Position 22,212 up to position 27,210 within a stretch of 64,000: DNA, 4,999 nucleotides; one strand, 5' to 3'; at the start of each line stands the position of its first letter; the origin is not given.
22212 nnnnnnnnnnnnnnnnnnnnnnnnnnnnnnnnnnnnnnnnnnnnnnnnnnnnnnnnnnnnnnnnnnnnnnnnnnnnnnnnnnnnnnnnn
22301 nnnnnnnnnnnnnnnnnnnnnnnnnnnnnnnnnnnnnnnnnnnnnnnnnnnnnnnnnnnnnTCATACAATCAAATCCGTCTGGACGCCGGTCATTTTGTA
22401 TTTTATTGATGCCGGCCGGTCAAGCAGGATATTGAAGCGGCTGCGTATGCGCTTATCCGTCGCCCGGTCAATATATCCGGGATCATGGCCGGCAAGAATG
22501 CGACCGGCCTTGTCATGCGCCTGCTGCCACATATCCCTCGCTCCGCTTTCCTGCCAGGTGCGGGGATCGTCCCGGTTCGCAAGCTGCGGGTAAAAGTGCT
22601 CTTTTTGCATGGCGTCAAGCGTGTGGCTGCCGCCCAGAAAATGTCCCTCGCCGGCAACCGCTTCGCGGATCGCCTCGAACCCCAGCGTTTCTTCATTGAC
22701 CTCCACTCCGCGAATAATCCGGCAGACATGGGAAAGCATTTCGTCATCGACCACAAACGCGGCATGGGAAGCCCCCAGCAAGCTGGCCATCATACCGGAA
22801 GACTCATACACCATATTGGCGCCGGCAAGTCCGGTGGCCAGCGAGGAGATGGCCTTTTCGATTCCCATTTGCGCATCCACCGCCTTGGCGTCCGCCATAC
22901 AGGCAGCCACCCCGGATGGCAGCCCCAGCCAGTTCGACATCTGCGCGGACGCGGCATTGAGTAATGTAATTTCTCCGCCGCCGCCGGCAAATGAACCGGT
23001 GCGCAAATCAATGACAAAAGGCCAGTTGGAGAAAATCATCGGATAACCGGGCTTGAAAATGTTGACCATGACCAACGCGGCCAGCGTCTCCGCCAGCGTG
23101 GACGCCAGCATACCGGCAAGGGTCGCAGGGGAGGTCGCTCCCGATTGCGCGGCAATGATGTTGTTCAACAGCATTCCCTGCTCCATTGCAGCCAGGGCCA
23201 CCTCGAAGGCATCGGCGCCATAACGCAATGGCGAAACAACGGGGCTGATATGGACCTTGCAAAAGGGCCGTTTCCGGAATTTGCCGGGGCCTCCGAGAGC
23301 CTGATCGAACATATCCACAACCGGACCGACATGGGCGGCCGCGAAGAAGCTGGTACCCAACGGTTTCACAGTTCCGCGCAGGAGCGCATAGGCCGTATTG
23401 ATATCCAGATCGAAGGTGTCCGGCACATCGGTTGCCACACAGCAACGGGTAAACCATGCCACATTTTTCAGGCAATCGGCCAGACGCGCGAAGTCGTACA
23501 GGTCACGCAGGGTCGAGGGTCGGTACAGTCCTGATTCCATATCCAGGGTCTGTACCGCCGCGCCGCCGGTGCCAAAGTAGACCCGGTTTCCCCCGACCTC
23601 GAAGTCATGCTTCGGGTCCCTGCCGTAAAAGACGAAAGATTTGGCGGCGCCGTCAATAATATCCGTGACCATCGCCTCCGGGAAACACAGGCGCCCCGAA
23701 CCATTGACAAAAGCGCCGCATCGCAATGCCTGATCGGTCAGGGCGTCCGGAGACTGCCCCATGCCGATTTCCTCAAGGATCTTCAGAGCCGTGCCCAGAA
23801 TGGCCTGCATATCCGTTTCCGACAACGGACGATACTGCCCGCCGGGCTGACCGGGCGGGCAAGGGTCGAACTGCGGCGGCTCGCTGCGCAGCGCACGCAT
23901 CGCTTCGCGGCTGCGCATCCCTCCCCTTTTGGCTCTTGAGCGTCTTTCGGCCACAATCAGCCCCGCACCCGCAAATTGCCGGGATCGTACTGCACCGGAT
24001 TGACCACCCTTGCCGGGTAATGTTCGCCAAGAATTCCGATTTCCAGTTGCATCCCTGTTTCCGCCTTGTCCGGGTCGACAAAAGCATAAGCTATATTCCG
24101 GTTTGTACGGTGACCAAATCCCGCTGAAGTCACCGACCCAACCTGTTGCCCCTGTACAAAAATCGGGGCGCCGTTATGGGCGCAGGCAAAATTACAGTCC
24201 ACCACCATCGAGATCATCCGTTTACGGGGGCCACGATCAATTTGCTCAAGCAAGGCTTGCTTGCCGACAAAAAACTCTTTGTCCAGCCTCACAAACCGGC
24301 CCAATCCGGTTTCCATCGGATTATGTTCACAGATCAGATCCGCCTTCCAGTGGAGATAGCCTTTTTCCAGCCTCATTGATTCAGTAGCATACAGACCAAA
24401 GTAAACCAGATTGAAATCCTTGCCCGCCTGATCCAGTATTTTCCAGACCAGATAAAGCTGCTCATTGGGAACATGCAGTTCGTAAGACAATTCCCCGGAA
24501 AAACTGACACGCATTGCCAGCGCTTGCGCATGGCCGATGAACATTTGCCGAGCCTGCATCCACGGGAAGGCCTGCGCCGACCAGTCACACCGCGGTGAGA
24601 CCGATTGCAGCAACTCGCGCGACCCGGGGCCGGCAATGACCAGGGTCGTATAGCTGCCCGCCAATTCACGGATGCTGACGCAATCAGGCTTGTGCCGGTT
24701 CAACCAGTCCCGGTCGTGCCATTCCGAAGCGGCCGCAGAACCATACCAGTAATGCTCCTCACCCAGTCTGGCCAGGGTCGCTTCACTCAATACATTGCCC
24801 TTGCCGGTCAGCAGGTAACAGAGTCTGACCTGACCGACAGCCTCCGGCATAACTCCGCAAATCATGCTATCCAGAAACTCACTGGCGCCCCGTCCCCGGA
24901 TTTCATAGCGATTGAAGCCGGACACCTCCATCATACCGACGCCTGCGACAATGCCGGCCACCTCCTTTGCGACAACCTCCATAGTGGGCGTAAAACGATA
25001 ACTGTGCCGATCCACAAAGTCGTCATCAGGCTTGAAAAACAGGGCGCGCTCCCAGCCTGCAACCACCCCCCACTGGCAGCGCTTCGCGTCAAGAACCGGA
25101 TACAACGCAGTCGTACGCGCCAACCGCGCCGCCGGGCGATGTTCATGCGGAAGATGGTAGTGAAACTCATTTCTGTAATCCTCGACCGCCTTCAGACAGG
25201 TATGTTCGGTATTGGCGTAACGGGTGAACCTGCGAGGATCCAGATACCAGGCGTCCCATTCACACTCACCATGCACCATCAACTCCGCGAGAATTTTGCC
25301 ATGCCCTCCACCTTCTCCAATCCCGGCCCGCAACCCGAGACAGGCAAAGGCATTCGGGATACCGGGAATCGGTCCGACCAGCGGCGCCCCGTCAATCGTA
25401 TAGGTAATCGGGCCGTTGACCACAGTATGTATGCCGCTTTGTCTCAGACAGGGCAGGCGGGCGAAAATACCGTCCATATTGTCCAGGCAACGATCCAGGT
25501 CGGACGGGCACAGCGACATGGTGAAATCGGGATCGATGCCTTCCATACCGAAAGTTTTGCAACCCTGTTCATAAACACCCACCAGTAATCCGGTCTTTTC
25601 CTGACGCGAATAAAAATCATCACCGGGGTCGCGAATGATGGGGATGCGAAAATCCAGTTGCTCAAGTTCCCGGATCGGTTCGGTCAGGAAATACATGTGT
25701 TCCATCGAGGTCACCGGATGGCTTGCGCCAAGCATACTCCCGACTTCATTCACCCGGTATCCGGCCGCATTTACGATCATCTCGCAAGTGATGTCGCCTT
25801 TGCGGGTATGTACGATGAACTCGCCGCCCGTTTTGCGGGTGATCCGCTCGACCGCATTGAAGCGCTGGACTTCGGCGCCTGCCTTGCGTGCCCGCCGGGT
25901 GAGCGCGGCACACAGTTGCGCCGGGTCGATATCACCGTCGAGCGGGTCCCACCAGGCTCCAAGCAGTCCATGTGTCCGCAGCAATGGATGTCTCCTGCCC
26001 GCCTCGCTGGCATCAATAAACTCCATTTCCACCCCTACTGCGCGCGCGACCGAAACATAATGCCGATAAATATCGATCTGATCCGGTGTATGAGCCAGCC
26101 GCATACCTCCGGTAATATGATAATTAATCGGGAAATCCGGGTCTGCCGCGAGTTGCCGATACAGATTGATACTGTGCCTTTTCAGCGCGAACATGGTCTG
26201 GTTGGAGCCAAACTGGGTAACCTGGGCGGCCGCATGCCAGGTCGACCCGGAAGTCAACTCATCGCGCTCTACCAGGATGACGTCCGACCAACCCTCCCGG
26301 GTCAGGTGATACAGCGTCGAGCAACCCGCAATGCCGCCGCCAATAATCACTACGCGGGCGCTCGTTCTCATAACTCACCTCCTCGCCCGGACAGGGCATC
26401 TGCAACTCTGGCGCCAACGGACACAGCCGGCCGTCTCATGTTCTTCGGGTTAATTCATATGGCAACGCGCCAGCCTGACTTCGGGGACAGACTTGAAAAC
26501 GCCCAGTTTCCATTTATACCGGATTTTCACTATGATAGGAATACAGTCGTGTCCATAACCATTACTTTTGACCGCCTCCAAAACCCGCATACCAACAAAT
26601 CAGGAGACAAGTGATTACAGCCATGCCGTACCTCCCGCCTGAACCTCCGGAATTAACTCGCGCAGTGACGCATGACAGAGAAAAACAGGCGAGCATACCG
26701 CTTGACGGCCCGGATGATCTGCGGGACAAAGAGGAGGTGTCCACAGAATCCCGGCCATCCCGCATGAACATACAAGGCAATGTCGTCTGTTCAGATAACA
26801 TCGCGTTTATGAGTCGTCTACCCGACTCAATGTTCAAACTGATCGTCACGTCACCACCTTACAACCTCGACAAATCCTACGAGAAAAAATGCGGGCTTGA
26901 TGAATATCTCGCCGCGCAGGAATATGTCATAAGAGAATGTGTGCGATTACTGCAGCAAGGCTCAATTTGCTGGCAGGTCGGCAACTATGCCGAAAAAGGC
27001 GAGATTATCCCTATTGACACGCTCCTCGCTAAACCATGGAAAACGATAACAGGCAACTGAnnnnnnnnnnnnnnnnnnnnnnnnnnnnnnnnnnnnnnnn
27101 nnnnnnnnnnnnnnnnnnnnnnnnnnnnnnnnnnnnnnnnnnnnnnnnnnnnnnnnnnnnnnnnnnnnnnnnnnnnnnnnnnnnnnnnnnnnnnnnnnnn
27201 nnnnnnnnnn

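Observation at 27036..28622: Recurrent P-loop NTPase-ankyrin gene that sits upstream of each R-M-type cargo; function unknown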

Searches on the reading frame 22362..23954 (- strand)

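Call 11: search_protein_families(library=pfam, proteins=[window:22362-23954:-], max_evalue=0.01)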
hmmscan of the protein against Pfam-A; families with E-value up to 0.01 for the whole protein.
window:22362-23954:- (530 aa): 1 family
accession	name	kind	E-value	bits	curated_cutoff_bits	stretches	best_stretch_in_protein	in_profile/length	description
PF06253.16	MTTB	-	4e-100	335.6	25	1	12-504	4-489/500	Trimethylamine methyltransferase (MTTB)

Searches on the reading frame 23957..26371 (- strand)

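Call 11: search_protein_families(library=pfam, proteins=[window:23957-26371:-], max_evalue=0.01)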
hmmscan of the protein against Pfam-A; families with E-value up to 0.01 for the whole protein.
window:23957-26371:- (804 aa): 10 families
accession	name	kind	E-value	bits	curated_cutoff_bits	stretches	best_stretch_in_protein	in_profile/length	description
PF01266.30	DAO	-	2.1e-58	199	27.9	1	6-364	1-353/353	FAD dependent oxidoreductase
PF01571.26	GCV_T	-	1.4e-53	182.2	25.6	1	423-692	1-254/255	Aminomethyltransferase folate-binding domain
PF08669.17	GCV_T_C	-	1.4e-20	73.3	25.9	1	717-796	1-80/80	Glycine cleavage T-protein C-terminal barrel domain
PF16350.10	FAO_M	-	3.5e-09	37.1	27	1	367-420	1-55/56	FAD dependent oxidoreductase central domain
PF13738.12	Pyr_redox_3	-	1e-06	28.7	30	1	159-205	89-134/305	Pyridine nucleotide-disulphide oxidoreductase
PF07992.20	Pyr_redox_2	-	4.5e-05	23.5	26.1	0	6-38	2-33/291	Pyridine nucleotide-disulphide oxidoreductase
PF00890.30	FAD_binding_2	-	0.00041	20.1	20.4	1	7-51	2-45/414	FAD binding domain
PF03486.20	HI0933_like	-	0.00045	20.2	50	0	151-212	109-172/244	HI0933-like protein Rossmann domain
PF13450.12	NAD_binding_8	-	0.00082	20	21.9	1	9-43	1-34/68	NAD(P)-binding Rossmann-like domain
PF13454.12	NAD_binding_9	-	0.0027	18.1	21.8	0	8-49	1-45/155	FAD-NAD(P)-binding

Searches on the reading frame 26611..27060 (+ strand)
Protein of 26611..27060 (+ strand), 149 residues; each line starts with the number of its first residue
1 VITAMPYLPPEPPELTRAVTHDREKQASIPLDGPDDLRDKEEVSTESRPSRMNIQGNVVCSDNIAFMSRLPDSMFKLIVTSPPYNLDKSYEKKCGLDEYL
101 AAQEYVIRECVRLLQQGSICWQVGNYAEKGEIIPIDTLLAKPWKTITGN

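Call 11: search_protein_families(library=pfam, proteins=[window:26611-27060:+], max_evalue=0.01)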
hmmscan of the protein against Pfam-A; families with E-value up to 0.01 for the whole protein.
window:26611-27060:+ (149 aa): 1 family
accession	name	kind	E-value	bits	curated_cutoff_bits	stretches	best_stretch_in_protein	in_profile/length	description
PF01555.25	N6_N4_Mtase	-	7.7e-08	33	26.7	1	76-129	2-59/221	DNA methylase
